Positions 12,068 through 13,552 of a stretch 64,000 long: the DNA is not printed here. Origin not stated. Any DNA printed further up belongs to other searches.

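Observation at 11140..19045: Three consecutive fused double-SnoaL (NTF2-like) genes as the distal cargo of a LacI-headed sugar-type ABC operon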

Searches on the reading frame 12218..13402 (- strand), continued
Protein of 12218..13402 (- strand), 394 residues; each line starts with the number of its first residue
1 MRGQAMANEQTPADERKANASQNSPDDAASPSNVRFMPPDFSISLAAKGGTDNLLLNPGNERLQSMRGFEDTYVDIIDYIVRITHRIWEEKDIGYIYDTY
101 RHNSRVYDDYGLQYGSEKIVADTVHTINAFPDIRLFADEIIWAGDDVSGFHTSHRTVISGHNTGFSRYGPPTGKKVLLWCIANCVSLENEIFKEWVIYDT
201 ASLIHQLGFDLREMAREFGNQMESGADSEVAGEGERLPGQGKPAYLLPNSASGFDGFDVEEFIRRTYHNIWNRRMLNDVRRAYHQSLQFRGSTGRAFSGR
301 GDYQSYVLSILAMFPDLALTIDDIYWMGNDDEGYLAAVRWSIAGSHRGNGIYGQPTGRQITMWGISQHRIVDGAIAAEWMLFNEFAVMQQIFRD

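Call 23: find_related_loci(query=A1, collection=genome_contigs, flank=10000)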
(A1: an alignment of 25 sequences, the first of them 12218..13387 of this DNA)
Query A1 (389 aa) in genome_contigs; peptide patterns used: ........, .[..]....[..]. (x = any residue, [..] = any of these).
378 stretches matched a pattern; 335 encode a relative of the query (tblastn E <= 1e-3); the best 80 are kept; 80 distinct loci.
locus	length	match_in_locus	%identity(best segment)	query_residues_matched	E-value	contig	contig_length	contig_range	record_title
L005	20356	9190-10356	94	1-389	0e+0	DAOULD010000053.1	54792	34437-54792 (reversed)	MAG TPA_asm: Anaerolineae bacterium isolate S8_380 96435, whole genome shotgun sequence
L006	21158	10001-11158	90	1-389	0e+0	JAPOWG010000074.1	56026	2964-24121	MAG: Chloroflexota bacterium isolate COS2_bin_19 NODE_281_length_56026_cov_24.0794, whole genome shotgun sequence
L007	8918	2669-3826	89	1-389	0e+0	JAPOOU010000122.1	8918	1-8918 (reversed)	MAG: Chloroflexota bacterium isolate APA_bin_42 c_000000060825, whole genome shotgun sequence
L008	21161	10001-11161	90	1-389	0e+0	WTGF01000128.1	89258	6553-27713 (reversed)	MAG: Chloroflexi bacterium isolate CO36386bin_4 NODE_156_length_89258_cov_342.157584, whole genome shotgun sequence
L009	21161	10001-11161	89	1-389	0e+0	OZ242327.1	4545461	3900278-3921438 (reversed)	MAG: Phototrophicaceae bacterium isolate b7996715-af31-4cd3-8209-f9ba1fb8c8b5 genome assembly, chromosome: 1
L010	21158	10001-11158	83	1-389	0e+0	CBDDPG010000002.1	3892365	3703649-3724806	MAG: Phototrophicaceae bacterium isolate 7b5d1743-141b-463e-8bbc-2ebe81cf5a4a genome assembly, contig: contig_2, whole g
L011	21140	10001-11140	85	9-389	0e+0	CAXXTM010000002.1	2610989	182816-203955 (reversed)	MAG: Aggregatilineales bacterium isolate 62aee02d-d874-4152-9184-e901ed541c18 genome assembly, contig: contig_2, whole g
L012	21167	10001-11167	83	1-389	0e+0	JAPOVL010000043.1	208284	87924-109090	MAG: Chloroflexota bacterium isolate COS1_bin_19 NODE_43_length_208284_cov_199.856, whole genome shotgun sequence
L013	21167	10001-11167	77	1-389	0e+0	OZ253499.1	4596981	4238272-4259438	MAG: Phototrophicaceae bacterium isolate f32f7c3d-aba4-4ba3-9b6d-0112177554a6 genome assembly, chromosome: 1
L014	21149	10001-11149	75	1-389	0e+0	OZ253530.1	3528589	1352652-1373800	MAG: Phototrophicaceae bacterium isolate 0ff4a915-8bd1-459e-aafb-96151c5a32eb genome assembly, chromosome: 3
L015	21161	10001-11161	72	1-389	0e+0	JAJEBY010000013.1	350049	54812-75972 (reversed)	MAG: Anaerolineae bacterium isolate jk18x9bins.61 k141_358026, whole genome shotgun sequence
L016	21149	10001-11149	73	1-389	0e+0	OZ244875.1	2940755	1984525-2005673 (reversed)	MAG: Phototrophicaceae bacterium isolate 8aaf9c89-b637-4e7e-ac2d-c8c55a6faeb7 genome assembly, chromosome: 2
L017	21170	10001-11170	73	10-389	0e+0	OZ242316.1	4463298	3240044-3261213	MAG: Phototrophicaceae bacterium isolate 1c5d3dbf-4c41-42bc-ba17-ce205a6abcc2 genome assembly, chromosome: 1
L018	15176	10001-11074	78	31-389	0e+0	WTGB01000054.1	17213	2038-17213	MAG: Chloroflexi bacterium isolate CO36386bin_31 NODE_1498_length_17213_cov_20.710689, whole genome shotgun sequence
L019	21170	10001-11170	72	1-389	0e+0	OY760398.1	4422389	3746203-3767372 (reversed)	MAG: Aggregatilineales bacterium isolate 948f1344-b363-40c2-9c6d-9b25e8b84bf3 genome assembly, chromosome: 1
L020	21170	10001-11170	72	4-389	0e+0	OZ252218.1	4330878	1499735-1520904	MAG: Phototrophicaceae bacterium isolate d8f7b2d0-96c0-4b0c-ac23-41a8c70a6e64 genome assembly, chromosome: 1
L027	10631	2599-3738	72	15-389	0e+0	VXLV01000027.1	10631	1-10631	MAG: Chloroflexi bacterium isolate SB0661_bin_21 NODE_4038_length_10631_cov_29.710287, whole genome shotgun sequence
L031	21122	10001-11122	71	13-389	0e+0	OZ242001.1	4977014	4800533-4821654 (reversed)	MAG: Phototrophicaceae bacterium isolate 90ebbc2a-e2a5-443f-8293-0c8ddafa7351 genome assembly, chromosome: 1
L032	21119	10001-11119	71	10-389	0e+0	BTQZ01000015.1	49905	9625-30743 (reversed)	MAG: Anaerolineae bacterium BMS9Abin28 DNA, NODE_97_length_49905, whole genome shotgun sequence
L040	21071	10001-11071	74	32-389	0e+0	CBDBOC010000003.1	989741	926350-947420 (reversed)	MAG: Phototrophicaceae bacterium isolate 4b271fc7-0b07-434c-9226-287aa46a9029 genome assembly, contig: contig_3, whole g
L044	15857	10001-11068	74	31-389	0e+0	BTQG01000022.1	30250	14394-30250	MAG: Acidimicrobiia bacterium BMS9Abin07 DNA, NODE_327_length_30250, whole genome shotgun sequence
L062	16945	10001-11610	70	30-389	9e-174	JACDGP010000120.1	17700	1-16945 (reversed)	MAG: Herpetosiphonaceae bacterium isolate MGR_bin415 SD2908_NODE_1269_length_17700_cov_1.621010, whole genome shotgun se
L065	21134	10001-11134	66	10-389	2e-169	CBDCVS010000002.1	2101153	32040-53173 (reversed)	MAG: Candidatus Promineifilaceae bacterium isolate 0f3264e9-d07a-4064-bd01-bd2e928dc920 genome assembly, contig: contig_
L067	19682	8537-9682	64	5-389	3e-166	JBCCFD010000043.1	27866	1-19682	MAG: Chloroflexota bacterium isolate P01_B01_bin.122 k141_1611017_length_27866_cov_21.2740, whole genome shotgun sequenc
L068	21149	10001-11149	61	3-389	9e-166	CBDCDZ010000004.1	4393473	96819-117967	MAG: Trueperaceae bacterium isolate 07c7ba7f-aa85-48a8-9ef1-ab671b4b3d71 genome assembly, contig: contig_4, whole genome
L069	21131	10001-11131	65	11-389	1e-164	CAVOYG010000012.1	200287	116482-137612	MAG: uncultured Chloroflexia bacterium isolate MFD09964.bin.2.44 genome assembly, contig: contig_2065, whole genome shot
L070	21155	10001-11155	61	2-389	4e-164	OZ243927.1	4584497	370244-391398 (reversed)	MAG: Trueperaceae bacterium isolate 5b6657fa-4255-4ed3-9929-6c8d954eddd0 genome assembly, chromosome: 1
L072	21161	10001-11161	62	3-389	2e-160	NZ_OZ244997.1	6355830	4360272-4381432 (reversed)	MAG: Candidatus Leptofilum sp. isolate 8ea8b48c-f0bb-4fcd-991e-c07bf3e70e57 chromosome 1, complete sequence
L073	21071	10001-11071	65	30-389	1e-159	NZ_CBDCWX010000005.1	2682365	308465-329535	MAG: Candidatus Leptofilum sp. isolate 7b64b919-6ea5-499b-8485-25358eaaa058 contig_5, whole genome shotgun sequence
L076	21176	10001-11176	69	1-389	0e+0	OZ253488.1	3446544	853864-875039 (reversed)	MAG: Phototrophicaceae bacterium isolate e6849e2b-53ec-4272-8860-5706dd3a7f4a genome assembly, chromosome: 2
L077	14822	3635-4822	60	3-389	7e-158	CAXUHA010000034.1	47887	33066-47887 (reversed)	MAG TPA_asm: uncultured Nakamurella sp. isolate public_SRR11456913_metawrap_bin.26 genome assembly, contig: public_SRR11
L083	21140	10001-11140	61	10-387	3e-155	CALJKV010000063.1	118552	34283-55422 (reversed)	MAG TPA_asm: uncultured Chloroflexi bacterium isolate SRR6227243_bin.47_CONCOCT_v1.1_MAG genome assembly, contig: ERZ795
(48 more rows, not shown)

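Call 28: search_protein_families(library=pfam, proteins=[L070:6673-7959:+, L070:9130-9894:+, L070:5833-6621:+, L068:4332-4985:+, L065:6910-7830:+, L062:135-1283:+, L072:11207-12607:+, L083:16767-17531:-, L065:11007-12332:+, L073:12847-14586:+], max_evalue=0.001)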
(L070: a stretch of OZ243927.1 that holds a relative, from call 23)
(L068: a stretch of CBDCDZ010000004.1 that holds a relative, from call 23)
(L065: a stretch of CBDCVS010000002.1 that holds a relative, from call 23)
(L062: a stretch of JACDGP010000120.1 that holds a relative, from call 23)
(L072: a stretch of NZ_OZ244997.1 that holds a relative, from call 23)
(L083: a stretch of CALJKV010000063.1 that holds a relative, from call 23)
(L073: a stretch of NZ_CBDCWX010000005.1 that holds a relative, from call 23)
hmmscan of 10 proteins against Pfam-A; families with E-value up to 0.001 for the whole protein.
L070:6673-7959:+ (428 aa): 1 family
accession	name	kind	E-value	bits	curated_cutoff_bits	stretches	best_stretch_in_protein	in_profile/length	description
PF00815.25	Histidinol_dh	-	5.7e-145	483.8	27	1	13-418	4-411/411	Histidinol dehydrogenase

L070:9130-9894:+ (254 aa): 6 families
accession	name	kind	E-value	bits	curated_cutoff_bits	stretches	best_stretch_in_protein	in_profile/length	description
PF13561.12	adh_short_C2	-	1.9e-57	195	27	1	19-250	1-234/236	Enoyl-(Acyl carrier protein) reductase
PF00106.31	adh_short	-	2.1e-50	171.4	26.6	1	13-204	1-191/195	short chain dehydrogenase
PF08659.16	KR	-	1.4e-16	61.4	22.6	1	16-190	4-173/180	KR domain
PF01370.27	Epimerase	-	1.2e-09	38.4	20.9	1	16-202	2-179/240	NAD dependent epimerase/dehydratase family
PF16363.11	GDP_Man_Dehyd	-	0.00027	20.9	27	1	17-83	2-75/332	GDP-mannose 4,6 dehydratase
PF03435.24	Sacchrp_dh_NADP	-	0.00086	20.1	25.1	0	16-96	2-76/129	Saccharopine dehydrogenase NADP binding domain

L070:5833-6621:+ (262 aa): 1 family
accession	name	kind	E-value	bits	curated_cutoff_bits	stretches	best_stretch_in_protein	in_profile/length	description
PF03328.21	HpcH_HpaI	-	5.3e-31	108.1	25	1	23-235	8-214/221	HpcH/HpaI aldolase/citrate lyase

L068:4332-4985:+ (217 aa): 0 families

L065:6910-7830:+ (306 aa): 1 family
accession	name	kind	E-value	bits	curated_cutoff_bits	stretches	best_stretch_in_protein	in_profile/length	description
PF00795.27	CN_hydrolase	-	4.6e-41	141.3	23.2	1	7-252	2-255/256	Carbon-nitrogen hydrolase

L062:135-1283:+ (382 aa): 1 family
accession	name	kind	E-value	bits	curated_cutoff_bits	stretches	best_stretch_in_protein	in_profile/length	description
PF01717.24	Meth_synt_2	-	3.4e-14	53.3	21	2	176-350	147-305/324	Cobalamin-independent synthase, Catalytic domain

L072:11207-12607:+ (466 aa): 2 families
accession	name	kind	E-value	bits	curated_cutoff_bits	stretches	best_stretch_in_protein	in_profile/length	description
PF07005.16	SBD_N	-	1.5e-54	185.7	25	1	33-267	2-227/230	Sugar-binding N-terminal domain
PF17042.10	NBD_C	-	1.7e-37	129.9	28.3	1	293-455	1-168/168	Nucleotide-binding C-terminal domain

L083:16767-17531:- (254 aa): 6 families
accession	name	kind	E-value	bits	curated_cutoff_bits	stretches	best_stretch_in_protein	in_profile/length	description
PF12697.13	Abhydrolase_6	-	5.6e-15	57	26.3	1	54-239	48-216/217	Alpha/beta hydrolase family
PF00561.26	Abhydrolase_1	-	6.6e-15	55.9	25.8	1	53-233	51-244/245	alpha/beta hydrolase fold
PF12146.15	Hydrolase_4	-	7.5e-09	35.7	27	1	54-232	55-237/239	Serine aminopeptidase, S33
PF08386.16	Abhydrolase_4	-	2.9e-06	27.8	21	1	189-246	35-92/103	TAP-like protein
PF00975.26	Thioesterase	-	0.00016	22.4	26.4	1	52-244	46-225/226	Thioesterase domain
PF03096.20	Ndr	-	0.00036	19.8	23.3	1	80-250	109-281/283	Ndr family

L065:11007-12332:+ (441 aa): 1 family
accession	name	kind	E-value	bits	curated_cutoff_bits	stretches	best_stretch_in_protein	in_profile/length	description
PF00144.29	Beta-lactamase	-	3e-63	214.4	27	1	65-419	2-310/329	Beta-lactamase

L073:12847-14586:+ (579 aa): 1 family
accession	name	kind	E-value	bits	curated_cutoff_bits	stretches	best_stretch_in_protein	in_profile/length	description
PF00582.32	Usp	-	1.7e-25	90.7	24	2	330-454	2-141/141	Universal stress protein family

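Call 29: search_protein_families(library=pfam, proteins=[L067:5778-7475:+, L077:2017-3558:+, L031:1030-2232:+, L020:888-2195:-, L076:3068-4189:+, L018:4660-5820:+, L069:530-1762:+, L040:720-1889:+, L068:13305-14462:+, L032:17138-19072:+], max_evalue=0.001)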
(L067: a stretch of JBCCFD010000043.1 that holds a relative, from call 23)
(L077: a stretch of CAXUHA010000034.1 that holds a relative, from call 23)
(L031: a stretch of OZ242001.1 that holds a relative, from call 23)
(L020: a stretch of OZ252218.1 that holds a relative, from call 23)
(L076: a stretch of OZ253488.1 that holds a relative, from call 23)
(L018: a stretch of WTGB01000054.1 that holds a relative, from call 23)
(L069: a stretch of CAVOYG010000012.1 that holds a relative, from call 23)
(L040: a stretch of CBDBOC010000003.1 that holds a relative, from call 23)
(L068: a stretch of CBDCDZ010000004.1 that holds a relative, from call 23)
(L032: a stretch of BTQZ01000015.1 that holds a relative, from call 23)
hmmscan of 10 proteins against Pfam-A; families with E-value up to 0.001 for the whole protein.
L067:5778-7475:+ (565 aa): 3 families
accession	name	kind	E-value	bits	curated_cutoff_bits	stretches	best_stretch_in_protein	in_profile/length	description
PF13517.12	FG-GAP_3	-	3.8e-39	133.5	26.9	6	67-130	1-61/61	FG-GAP-like repeat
PF07593.17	UnbV_ASPIC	-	5.5e-16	58.6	23.4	1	454-520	1-67/68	ASPIC and UnbV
PF01839.29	FG-GAP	-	1.1e-06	28.8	22.1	0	162-180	2-20/37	FG-GAP repeat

L077:2017-3558:+ (513 aa): 1 family
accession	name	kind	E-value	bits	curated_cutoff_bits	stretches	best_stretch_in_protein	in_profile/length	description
PF01546.33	Peptidase_M20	-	1.3e-13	51.7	24.6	1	156-508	26-205/206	Peptidase family M20/M25/M40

L031:1030-2232:+ (400 aa): 6 families
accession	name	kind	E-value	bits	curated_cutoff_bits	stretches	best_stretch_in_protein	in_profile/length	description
PF00534.26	Glycos_transf_1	-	4.4e-31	108.2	26.4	1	190-357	5-171/172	Glycosyl transferases group 1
PF13692.12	Glyco_trans_1_4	-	1.2e-27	97.4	27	1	202-343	3-141/142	Glycosyl transferases group 1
PF13524.12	Glyco_trans_1_2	-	2e-09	38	25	1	218-364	5-134/144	Glycosyl transferase-like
PF13439.12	Glyco_transf_4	-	5.6e-09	36.7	28.5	1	32-190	10-169/170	Glycosyltransferase Family 4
PF13579.12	Glyco_trans_4_4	-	1.4e-06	29.2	29.7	1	29-185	6-157/158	Glycosyl transferase 4-like domain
PF20706.3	GT4-conflict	-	0.00076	19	26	0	147-324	139-326/385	Family 4 Glycosyltransferase in conflict systems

L020:888-2195:- (435 aa): 1 family
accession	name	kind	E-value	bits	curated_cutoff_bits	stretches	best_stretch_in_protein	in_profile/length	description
PF03747.19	ADP_ribosyl_GH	-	8e-47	160.7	26.2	1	95-396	1-287/287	ADP-ribosylglycohydrolase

L076:3068-4189:+ (373 aa): 2 families
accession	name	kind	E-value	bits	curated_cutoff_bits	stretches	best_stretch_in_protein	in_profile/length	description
PF13088.12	BNR_2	-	1.6e-11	44.5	31.4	1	174-318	58-200/277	BNR repeat-like domain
PF02012.26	BNR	-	3.5e-05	23.6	27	0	259-269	1-11/12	BNR/Asp-box repeat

L018:4660-5820:+ (386 aa): 3 families
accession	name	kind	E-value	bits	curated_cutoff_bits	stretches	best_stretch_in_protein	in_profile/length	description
PF00155.27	Aminotran_1_2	-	4.2e-36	125.3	19.7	1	64-365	34-346/361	Aminotransferase class I and II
PF01053.26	Cys_Met_Meta_PP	-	1.8e-05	23.9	27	1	102-203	80-174/381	Cys/Met metabolism PLP-dependent enzyme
PF00266.25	Aminotran_5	-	1.9e-05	24.2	21.5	1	101-203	73-176/371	Aminotransferase class-V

L069:530-1762:+ (410 aa): 1 family
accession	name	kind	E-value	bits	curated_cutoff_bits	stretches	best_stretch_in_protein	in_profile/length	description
PF01208.23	URO-D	-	1.5e-19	70.7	23.9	1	163-370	144-346/346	Uroporphyrinogen decarboxylase (URO-D)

L040:720-1889:+ (389 aa): 3 families
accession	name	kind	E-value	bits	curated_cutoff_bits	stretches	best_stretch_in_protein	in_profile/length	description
PF01546.33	Peptidase_M20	-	8e-25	88.4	24.6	1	92-386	2-205/206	Peptidase family M20/M25/M40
PF07687.19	M20_dimer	-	1.4e-21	76.9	21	1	192-284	1-96/107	Peptidase dimerisation domain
PF04389.22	Peptidase_M28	-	4.9e-05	23.6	21.3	1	83-180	6-88/193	Peptidase family M28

L068:13305-14462:+ (385 aa): 2 families
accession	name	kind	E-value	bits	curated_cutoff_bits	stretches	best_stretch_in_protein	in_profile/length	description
PF01266.30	DAO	-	2.2e-50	172.6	27.9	1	9-360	1-353/353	FAD dependent oxidoreductase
PF07992.20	Pyr_redox_2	-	0.0004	20.3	26.1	0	8-217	1-121/291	Pyridine nucleotide-disulphide oxidoreductase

L032:17138-19072:+ (644 aa): 2 families
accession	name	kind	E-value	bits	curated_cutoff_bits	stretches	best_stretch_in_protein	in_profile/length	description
PF01314.23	AFOR_C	-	8.7e-121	404.1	27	1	223-635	4-385/385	Aldehyde ferredoxin oxidoreductase, domains 2 & 3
PF02730.20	AFOR_N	-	4.2e-76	255.6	29.8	1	8-206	2-198/199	Aldehyde ferredoxin oxidoreductase, N-terminal domain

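Call 42: predict_structure(alignment_id=A1)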
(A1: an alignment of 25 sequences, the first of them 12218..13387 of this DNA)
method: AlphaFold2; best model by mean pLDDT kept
length: 389 residues; sequences in the alignment: 25
mean_pLDDT: 67.8   pTM: 0.69
mean pLDDT of the five models: 67.8, 67.5, 57.4, 56.8, 46.8
residues with pLDDT >= 90: 31; 70-90: 202; 50-70: 54; < 50: 102
segments of 3 or more residues with pLDDT < 50: 1-70, 220-250
pLDDT, mean of each block of 10 residues (from residue 1): 34 29 29 37 40 39 41 63 74 71 72 76 76 60 66 81 81 82 73 87 88 73 33 29 38 76 87 87 75 84 91 84 62 87 89 90 86 89 87
secondary structure, 60 per line:
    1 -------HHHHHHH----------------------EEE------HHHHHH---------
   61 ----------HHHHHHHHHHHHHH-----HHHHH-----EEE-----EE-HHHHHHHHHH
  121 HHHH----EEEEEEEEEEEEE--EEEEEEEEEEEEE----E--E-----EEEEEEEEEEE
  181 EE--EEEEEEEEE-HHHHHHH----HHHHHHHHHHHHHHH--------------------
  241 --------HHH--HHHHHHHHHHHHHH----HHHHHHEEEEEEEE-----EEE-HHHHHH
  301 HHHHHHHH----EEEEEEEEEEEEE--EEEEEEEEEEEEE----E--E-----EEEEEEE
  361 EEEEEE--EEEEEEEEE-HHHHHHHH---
elements in order: H8-14 E37-39 H46-51 H71-84 H90-94 E100-102 H111-124 E129-141 E144-156 E170-182 E185-193 H195-201 H206-220 H254-267 H272-277 E278-285 E291-293 H295-308 E313-325 E328-340 E354-366 E369-377 H379-386
